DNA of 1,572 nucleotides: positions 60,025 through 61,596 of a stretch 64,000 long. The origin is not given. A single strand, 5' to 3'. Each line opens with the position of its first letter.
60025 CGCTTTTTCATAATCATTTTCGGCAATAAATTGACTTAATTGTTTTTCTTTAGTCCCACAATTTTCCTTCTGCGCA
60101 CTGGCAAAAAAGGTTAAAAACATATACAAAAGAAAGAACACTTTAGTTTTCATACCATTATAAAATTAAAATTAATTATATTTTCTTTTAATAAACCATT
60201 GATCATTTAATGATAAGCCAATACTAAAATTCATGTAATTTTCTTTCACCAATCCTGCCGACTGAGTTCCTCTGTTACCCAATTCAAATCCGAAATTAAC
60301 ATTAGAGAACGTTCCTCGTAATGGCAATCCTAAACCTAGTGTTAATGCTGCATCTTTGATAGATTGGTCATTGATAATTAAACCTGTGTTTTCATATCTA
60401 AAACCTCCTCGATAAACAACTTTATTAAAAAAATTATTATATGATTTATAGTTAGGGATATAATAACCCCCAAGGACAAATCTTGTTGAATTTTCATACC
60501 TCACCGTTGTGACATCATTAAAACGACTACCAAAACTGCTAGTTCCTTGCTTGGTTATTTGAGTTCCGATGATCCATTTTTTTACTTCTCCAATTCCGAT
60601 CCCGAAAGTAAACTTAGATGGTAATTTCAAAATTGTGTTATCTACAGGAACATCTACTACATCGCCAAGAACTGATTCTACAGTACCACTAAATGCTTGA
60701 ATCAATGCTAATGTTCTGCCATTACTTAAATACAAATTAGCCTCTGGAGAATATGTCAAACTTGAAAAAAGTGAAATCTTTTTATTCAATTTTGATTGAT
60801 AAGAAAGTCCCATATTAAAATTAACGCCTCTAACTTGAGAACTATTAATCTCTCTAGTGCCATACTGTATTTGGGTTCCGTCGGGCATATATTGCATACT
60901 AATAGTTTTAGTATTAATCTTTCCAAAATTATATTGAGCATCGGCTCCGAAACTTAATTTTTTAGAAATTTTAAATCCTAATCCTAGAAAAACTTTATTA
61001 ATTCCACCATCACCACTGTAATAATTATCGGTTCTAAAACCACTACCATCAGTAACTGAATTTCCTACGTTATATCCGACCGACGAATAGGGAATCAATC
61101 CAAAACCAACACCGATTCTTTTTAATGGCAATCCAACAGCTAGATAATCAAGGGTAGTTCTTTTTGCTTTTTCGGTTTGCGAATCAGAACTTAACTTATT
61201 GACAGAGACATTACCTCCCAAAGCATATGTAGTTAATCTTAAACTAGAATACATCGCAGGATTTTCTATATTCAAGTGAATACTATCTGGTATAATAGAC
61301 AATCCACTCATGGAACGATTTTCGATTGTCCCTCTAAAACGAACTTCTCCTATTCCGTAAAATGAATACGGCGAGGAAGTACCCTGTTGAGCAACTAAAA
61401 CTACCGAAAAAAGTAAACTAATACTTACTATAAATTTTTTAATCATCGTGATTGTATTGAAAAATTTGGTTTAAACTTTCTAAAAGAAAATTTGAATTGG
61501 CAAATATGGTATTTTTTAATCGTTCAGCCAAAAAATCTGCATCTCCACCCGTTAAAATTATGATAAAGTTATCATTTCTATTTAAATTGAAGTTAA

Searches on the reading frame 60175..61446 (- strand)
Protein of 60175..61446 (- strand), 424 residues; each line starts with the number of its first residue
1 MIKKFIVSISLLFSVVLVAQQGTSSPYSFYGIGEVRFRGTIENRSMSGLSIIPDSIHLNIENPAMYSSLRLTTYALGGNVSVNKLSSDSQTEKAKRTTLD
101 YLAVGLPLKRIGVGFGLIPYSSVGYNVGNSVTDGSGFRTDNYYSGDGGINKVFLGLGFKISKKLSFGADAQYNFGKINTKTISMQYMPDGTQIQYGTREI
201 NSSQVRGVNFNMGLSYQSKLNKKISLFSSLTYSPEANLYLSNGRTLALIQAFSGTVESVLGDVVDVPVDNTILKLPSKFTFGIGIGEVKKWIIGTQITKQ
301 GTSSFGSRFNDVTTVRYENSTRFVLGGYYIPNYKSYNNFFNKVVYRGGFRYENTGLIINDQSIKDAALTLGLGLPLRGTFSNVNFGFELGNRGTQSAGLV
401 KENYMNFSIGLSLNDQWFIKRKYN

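Call 64: find_encoding_contigs(protein=window:60175-61446:-, flank=10000, max_places=10)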
Protein window:60175-61446:- (424 aa): 2 contigs read that carry it; 2 places shown.
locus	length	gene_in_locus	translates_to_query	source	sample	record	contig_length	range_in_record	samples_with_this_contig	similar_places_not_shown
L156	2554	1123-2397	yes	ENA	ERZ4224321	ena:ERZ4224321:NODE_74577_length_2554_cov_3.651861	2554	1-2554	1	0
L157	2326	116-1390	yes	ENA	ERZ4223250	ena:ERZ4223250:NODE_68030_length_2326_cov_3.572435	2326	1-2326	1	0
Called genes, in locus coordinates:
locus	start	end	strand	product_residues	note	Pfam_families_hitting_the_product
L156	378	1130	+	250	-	PF03309:Pan_kinase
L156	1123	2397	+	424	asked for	-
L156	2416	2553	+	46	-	?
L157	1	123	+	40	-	?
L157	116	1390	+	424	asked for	-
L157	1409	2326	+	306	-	?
